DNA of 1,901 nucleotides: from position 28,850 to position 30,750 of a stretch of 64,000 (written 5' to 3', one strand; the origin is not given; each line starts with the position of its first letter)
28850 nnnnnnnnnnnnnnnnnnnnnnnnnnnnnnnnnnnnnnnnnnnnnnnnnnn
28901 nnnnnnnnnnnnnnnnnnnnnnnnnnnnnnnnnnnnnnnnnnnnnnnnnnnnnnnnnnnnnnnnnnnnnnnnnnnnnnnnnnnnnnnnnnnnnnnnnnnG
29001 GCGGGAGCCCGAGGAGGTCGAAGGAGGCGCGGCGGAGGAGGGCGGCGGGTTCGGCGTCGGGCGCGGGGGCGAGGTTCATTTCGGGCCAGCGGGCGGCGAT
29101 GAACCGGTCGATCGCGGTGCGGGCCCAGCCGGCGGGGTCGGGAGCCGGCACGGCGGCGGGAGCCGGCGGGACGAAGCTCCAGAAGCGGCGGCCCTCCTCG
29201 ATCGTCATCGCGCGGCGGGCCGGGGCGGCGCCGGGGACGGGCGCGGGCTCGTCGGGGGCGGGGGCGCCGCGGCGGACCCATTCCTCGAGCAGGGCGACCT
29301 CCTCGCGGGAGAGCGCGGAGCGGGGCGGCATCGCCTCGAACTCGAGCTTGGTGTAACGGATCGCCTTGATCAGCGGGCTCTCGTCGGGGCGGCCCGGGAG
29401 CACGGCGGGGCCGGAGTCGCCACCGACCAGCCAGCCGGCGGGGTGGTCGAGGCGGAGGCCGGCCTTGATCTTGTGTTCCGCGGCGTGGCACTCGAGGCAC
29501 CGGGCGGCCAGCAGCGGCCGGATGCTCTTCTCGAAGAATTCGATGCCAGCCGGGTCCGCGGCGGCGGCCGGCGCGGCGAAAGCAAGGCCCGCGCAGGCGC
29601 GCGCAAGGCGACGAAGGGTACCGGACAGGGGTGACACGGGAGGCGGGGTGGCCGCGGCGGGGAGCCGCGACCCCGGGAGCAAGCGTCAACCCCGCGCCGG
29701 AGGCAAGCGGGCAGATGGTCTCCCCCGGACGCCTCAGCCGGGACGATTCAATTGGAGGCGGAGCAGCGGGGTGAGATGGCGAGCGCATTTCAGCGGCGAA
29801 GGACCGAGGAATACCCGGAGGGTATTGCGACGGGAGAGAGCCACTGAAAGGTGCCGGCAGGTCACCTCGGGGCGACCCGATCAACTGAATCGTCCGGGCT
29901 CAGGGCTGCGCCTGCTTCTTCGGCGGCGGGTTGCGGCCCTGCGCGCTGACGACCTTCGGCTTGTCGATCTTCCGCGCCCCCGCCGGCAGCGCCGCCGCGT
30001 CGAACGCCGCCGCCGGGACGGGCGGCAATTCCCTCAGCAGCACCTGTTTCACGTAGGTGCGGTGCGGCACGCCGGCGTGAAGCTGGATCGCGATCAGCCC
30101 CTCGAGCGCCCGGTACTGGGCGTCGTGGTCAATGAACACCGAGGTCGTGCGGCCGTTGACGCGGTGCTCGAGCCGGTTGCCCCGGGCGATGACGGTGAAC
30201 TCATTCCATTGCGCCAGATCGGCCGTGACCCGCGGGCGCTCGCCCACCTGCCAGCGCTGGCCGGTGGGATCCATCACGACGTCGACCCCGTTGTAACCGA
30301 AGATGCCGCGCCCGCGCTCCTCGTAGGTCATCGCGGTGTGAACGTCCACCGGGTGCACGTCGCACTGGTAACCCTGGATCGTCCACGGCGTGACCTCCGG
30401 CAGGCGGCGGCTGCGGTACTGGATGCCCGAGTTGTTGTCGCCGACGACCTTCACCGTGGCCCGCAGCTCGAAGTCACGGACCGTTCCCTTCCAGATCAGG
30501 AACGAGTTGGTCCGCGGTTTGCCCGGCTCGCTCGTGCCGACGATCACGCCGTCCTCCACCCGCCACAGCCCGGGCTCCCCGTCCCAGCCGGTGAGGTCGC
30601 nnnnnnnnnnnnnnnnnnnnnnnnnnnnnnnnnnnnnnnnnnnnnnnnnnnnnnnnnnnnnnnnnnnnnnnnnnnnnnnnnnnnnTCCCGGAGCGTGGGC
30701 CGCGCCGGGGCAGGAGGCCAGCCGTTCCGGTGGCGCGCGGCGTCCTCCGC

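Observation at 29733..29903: MITE-like element inserted at a stop codon with a CTNAG target duplication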

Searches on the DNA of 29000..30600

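Call 6: search_rna_families(source=window, start=29000, end=30600, threshold=evalue, max_evalue=1)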
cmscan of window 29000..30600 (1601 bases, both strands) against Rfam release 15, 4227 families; matches with E-value up to 1: 0.
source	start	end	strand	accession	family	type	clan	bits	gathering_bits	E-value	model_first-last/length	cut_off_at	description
